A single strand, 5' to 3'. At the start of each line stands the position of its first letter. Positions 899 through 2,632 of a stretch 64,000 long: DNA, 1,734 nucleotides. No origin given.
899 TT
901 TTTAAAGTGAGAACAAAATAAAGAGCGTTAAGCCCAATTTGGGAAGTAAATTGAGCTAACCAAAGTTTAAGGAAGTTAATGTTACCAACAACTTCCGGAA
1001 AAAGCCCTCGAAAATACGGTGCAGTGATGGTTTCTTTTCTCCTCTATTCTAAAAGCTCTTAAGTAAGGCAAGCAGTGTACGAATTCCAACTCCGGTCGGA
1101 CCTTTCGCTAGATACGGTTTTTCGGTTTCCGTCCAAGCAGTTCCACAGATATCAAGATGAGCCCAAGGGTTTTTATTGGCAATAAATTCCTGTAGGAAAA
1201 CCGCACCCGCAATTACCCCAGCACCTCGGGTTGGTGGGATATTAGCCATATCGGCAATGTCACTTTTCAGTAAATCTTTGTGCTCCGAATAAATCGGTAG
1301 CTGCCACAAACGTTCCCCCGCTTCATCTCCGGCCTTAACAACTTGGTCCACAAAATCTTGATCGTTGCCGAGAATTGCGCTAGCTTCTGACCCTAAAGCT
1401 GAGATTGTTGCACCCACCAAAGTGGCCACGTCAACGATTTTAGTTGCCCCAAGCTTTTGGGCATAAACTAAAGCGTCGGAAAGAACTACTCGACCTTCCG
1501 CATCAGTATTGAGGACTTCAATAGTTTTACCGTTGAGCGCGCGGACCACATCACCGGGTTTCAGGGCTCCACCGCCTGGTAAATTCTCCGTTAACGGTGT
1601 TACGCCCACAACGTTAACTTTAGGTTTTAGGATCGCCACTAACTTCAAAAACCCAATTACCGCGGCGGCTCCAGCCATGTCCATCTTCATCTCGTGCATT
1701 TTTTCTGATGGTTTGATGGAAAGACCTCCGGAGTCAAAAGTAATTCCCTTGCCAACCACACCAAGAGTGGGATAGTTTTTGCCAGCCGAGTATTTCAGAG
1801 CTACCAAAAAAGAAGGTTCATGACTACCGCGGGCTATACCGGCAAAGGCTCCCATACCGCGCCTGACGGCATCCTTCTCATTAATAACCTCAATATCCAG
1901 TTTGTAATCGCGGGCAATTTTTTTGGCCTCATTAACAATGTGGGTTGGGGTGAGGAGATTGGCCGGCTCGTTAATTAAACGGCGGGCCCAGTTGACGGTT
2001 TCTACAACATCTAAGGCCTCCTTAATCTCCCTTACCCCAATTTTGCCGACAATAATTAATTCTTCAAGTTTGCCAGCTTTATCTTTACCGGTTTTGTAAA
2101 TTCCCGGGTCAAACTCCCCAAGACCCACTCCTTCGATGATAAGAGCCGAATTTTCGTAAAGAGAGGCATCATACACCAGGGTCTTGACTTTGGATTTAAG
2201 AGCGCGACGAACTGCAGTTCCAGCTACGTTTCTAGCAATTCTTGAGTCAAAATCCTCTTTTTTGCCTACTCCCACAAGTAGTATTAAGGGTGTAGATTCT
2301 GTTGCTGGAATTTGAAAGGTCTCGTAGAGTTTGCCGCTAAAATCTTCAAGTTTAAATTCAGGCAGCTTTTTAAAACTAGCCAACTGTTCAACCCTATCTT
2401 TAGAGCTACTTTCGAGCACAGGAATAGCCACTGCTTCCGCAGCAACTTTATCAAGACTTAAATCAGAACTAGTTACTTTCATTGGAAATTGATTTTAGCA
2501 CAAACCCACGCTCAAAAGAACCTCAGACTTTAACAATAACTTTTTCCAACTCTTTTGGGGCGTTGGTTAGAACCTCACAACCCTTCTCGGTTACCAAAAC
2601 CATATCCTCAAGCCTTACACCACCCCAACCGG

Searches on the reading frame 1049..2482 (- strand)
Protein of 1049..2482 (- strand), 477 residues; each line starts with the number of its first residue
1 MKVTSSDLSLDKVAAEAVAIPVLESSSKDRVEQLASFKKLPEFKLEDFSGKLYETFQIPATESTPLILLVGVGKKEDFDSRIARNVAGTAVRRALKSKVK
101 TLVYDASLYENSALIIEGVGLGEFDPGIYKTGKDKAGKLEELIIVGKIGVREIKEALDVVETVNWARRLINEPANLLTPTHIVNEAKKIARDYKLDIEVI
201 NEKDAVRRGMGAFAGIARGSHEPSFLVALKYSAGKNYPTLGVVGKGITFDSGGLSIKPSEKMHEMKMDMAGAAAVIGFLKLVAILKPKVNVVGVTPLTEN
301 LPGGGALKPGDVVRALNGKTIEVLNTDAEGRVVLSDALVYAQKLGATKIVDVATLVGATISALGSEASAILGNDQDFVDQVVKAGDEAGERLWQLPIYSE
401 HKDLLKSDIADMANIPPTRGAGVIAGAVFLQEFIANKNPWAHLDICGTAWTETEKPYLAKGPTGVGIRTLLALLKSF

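Call 27: find_encoding_contigs(protein=window:1049-2482:-, flank=10000, max_places=3)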
Protein window:1049-2482:- (477 aa): 10 contigs read that carry it; 3 places shown.
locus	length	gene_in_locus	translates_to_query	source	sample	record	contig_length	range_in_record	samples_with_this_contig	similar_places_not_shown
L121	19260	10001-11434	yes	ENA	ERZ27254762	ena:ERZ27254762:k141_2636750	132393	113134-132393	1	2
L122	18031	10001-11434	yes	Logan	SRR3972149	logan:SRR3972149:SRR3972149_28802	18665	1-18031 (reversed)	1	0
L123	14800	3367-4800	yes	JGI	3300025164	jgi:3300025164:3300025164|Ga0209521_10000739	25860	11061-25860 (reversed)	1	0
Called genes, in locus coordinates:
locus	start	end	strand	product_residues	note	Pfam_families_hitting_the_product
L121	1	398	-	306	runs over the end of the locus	PF00892:EamA, PF03151:TPT (faint), PF00892:EamA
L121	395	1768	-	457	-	-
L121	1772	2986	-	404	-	PF13393:tRNA-synt_His, PF00587:tRNA-synt_2b (weak), PF13393:tRNA-synt_His, PF03129:HGTP_anticodon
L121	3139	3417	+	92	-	-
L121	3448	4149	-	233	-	PF18914:DUF5666 (faint)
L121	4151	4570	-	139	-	PF09136:Glucodextran_B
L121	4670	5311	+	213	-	PF13483:Lactamase_B_3, PF12706:Lactamase_B_2 (weak)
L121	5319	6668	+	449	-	PF00772:DnaB, PF03796:DnaB_C, PF13481:AAA_25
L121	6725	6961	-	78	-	PF01037:AsnC_trans_reg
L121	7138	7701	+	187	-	PF08207:EFP_N, PF01132:EFP, PF09285:Elong-fact-P_C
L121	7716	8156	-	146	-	-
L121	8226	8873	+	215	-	PF17032:Zn_ribbon_15 (faint), PF10571:UPF0547 (faint), PF12773:DZR, PF13240:Zn_Ribbon_1 (faint), PF13248:Zn_ribbon_3 (faint)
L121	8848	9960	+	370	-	PF01321:Creatinase_N, PF00557:Peptidase_M24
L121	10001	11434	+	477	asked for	PF02789:Peptidase_M17_N, PF00883:Peptidase_M17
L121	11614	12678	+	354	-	PF05977:MFS_3, PF07690:MFS_1, PF03209:PUCC (weak)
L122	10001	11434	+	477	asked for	PF02789:Peptidase_M17_N, PF00883:Peptidase_M17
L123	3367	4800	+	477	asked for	PF02789:Peptidase_M17_N, PF00883:Peptidase_M17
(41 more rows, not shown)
